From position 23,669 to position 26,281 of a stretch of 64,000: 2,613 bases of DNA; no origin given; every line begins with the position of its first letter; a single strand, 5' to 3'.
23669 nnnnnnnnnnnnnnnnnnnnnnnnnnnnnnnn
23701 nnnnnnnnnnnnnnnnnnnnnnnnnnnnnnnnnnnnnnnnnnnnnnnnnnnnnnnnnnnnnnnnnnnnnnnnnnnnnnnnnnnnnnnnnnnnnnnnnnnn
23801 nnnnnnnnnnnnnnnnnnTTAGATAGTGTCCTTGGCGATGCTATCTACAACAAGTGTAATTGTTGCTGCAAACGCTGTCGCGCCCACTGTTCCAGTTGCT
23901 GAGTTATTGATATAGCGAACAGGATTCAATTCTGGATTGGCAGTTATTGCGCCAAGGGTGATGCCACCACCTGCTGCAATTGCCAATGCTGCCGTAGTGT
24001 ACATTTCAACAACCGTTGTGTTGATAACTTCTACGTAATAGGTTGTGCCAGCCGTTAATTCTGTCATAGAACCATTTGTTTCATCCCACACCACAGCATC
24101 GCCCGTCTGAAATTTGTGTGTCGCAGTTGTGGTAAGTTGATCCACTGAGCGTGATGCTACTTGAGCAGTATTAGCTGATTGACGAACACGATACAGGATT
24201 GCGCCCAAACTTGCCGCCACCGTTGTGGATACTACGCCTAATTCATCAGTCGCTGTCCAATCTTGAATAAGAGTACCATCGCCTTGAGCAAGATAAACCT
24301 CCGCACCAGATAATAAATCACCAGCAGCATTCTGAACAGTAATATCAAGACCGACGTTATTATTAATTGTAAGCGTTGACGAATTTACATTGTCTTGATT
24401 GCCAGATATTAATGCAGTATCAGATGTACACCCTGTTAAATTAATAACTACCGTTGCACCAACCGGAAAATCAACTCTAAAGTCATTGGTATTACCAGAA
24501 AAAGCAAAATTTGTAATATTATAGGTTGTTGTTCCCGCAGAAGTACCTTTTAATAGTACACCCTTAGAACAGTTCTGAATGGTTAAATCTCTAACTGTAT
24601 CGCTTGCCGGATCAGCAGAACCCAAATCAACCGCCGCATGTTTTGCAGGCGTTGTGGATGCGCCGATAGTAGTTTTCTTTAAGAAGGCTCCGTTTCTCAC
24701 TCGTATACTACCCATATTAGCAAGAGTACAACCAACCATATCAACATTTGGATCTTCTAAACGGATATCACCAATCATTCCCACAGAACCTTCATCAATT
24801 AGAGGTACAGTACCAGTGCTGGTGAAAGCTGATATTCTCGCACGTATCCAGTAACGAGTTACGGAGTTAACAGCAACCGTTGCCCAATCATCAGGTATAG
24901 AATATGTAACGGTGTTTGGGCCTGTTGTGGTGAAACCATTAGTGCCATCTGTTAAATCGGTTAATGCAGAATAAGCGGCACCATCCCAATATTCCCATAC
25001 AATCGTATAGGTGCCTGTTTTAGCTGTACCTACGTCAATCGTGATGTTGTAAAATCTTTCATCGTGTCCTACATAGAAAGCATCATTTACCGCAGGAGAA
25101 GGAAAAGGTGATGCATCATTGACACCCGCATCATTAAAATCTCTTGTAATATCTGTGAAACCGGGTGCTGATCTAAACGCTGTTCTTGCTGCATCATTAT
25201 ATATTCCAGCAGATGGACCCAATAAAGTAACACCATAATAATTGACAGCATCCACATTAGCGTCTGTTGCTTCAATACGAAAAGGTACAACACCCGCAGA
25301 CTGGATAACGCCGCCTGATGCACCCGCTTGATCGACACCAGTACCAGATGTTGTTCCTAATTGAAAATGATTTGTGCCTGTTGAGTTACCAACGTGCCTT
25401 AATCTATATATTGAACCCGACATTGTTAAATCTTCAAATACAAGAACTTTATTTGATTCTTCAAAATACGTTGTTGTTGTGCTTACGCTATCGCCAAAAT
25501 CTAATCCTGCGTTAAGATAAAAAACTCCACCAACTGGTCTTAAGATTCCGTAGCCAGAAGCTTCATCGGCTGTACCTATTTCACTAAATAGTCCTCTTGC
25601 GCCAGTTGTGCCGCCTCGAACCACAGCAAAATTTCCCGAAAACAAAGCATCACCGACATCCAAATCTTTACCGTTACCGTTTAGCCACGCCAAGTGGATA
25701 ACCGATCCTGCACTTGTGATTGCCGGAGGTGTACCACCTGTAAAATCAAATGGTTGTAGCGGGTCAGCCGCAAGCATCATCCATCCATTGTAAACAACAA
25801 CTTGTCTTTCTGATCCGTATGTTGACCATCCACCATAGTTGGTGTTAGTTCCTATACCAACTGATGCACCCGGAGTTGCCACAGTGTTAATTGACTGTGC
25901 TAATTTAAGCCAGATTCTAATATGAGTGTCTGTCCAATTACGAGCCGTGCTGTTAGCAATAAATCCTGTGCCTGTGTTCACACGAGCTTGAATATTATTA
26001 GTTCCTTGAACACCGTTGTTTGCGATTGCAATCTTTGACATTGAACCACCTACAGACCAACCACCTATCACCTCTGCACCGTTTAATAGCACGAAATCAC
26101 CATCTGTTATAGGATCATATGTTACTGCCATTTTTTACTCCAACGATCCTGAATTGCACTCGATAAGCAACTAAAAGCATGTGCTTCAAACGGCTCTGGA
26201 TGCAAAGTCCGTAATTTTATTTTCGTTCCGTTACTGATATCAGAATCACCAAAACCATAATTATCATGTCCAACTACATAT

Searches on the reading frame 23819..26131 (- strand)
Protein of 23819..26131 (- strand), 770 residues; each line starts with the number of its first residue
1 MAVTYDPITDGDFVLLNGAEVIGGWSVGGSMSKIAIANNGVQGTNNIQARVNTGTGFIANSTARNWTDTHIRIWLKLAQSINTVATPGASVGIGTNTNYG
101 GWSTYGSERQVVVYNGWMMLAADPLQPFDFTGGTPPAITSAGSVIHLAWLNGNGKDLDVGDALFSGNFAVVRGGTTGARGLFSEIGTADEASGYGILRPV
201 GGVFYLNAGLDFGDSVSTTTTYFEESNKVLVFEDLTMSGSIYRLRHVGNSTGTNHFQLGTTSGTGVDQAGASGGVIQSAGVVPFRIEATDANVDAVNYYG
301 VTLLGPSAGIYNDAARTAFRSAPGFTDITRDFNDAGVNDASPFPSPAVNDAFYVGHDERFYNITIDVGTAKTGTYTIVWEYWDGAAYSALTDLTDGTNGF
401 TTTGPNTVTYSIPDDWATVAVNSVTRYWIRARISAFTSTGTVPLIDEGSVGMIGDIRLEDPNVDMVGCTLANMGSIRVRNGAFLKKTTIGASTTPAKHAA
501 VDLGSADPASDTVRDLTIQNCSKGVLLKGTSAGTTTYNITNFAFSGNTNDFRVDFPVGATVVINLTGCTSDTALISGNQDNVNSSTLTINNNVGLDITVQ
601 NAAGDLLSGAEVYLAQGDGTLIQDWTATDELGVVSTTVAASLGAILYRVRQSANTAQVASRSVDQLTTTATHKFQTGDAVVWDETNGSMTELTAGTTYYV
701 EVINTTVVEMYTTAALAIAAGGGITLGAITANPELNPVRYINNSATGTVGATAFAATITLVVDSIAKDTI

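Call 9: search_protein_families(library=phrogs, proteins=[window:23819-26131:-], max_evalue=0.00001)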
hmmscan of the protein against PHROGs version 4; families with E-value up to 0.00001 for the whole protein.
window:23819-26131:- (770 aa): 0 families

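Call 14: find_encoding_contigs(protein=window:23819-26131:-, flank=10000, max_places=1)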
Protein window:23819-26131:- (770 aa): 10 contigs read that carry it; 1 place shown.
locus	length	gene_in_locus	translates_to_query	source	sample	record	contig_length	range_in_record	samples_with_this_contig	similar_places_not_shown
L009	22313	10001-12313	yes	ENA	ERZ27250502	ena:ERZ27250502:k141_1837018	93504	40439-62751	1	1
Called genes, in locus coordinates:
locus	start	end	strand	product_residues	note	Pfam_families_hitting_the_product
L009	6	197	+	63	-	-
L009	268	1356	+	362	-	PF01555:N6_N4_Mtase (weak)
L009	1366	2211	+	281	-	PF04055:Radical_SAM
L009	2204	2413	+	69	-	-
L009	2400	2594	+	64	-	-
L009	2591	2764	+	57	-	-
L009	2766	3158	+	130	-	PF01592:NifU_N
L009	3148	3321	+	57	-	PF07068:Gp23 (weak)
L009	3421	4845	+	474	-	PF01145:Band_7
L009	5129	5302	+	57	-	-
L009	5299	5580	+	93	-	-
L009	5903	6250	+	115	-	-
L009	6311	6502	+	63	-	-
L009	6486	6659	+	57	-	-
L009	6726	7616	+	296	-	-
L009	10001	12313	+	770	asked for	-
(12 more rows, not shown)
